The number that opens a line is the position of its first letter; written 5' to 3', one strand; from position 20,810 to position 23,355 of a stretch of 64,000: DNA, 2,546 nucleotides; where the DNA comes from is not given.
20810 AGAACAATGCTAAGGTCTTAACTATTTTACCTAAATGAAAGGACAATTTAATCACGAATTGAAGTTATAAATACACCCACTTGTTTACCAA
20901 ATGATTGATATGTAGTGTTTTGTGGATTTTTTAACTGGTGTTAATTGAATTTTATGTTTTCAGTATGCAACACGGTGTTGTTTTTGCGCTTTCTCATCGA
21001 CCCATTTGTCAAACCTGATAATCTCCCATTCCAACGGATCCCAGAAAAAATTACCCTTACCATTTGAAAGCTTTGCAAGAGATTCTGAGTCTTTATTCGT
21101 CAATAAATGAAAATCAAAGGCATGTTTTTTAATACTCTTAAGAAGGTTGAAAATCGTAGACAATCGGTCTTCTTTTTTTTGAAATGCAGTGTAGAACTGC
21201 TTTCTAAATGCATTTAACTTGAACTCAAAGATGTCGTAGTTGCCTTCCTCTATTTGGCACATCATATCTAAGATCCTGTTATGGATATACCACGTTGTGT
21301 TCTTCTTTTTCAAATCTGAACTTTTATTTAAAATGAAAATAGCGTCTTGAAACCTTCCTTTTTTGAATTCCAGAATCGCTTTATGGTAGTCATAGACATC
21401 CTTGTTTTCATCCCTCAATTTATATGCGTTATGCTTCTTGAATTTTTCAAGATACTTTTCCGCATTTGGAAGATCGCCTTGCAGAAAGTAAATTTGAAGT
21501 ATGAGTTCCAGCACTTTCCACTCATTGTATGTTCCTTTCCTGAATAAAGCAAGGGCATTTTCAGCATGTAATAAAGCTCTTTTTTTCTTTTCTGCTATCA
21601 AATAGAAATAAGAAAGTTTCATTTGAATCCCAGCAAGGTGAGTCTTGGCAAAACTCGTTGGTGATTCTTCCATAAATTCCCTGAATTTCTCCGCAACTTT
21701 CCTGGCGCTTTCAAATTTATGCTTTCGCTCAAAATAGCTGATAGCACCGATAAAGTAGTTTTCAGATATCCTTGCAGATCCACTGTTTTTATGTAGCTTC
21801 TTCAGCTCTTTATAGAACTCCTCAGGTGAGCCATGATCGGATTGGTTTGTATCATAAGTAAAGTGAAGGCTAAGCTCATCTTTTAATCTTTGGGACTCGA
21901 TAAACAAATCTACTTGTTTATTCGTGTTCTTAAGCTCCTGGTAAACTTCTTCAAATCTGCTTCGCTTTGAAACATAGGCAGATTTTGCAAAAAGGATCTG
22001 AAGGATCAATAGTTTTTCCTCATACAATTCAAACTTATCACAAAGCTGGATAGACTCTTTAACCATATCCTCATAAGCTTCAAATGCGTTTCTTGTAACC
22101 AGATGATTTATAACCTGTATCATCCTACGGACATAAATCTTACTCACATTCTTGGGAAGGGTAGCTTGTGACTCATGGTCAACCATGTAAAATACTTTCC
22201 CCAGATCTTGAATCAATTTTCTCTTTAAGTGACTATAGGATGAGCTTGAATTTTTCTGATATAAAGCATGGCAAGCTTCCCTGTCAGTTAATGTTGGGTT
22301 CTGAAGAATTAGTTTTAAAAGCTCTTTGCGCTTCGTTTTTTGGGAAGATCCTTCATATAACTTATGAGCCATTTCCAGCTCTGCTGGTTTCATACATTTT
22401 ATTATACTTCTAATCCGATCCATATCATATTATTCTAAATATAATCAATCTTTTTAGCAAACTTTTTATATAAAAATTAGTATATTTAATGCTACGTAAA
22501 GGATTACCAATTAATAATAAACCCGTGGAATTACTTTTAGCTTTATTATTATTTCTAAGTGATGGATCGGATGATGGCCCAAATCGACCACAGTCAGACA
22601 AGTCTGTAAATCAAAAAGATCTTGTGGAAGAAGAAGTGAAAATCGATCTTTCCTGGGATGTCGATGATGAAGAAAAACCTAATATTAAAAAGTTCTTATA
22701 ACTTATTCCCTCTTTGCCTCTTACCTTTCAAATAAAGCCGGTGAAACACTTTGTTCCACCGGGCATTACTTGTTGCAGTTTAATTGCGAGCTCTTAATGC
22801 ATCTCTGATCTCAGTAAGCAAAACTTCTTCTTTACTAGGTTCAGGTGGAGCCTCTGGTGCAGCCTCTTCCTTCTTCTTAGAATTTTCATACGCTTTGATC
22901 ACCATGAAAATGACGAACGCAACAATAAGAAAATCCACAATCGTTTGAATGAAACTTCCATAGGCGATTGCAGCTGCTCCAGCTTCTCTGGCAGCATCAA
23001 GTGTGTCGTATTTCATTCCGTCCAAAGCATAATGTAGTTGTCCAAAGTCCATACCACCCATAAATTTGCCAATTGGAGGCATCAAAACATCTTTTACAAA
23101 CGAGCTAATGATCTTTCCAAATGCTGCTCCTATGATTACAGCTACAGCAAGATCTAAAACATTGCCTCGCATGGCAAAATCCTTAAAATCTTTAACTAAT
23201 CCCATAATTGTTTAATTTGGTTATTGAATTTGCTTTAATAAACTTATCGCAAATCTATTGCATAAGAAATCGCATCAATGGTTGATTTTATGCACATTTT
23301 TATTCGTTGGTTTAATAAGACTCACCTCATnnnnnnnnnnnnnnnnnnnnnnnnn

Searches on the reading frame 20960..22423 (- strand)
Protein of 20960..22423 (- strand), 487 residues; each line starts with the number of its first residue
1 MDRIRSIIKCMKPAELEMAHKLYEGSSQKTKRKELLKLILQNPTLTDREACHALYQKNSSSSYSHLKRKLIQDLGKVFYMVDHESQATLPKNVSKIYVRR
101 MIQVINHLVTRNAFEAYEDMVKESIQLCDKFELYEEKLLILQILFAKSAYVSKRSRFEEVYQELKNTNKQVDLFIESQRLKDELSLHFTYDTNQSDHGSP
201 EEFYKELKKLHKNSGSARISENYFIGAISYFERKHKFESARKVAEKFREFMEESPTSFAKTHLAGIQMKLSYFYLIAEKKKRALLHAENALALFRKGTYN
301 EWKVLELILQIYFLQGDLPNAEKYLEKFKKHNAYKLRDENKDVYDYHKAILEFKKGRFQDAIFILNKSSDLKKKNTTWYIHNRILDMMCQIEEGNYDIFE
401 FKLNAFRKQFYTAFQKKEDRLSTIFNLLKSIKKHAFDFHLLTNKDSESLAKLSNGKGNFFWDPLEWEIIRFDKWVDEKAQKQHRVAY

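Call 17: search_protein_families(library=pfam, proteins=[window:20960-22423:-], max_evalue=0.00001)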
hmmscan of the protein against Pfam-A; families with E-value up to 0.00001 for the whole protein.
window:20960-22423:- (487 aa): 0 families

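Call 58: search_protein_families(library=pfam, proteins=[window:20960-22423:-], max_evalue=0.01)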
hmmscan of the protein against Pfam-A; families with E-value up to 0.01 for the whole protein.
window:20960-22423:- (487 aa): 1 family
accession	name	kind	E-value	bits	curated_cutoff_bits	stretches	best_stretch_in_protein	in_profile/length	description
PF25064.1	ARM_TT21_5th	-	0.0019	18.9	27.8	1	299-368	32-98/117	TT21 fifth ARM repeats domain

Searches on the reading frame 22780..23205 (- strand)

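Call 17: search_protein_families(library=pfam, proteins=[window:22780-23205:-], max_evalue=0.00001)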
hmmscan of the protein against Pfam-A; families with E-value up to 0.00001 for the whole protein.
window:22780-23205:- (141 aa): 1 family
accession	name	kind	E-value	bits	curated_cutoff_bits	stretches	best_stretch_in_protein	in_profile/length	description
PF01741.23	MscL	-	5.9e-47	159.5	27.4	1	3-137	1-122/123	Large-conductance mechanosensitive channel, MscL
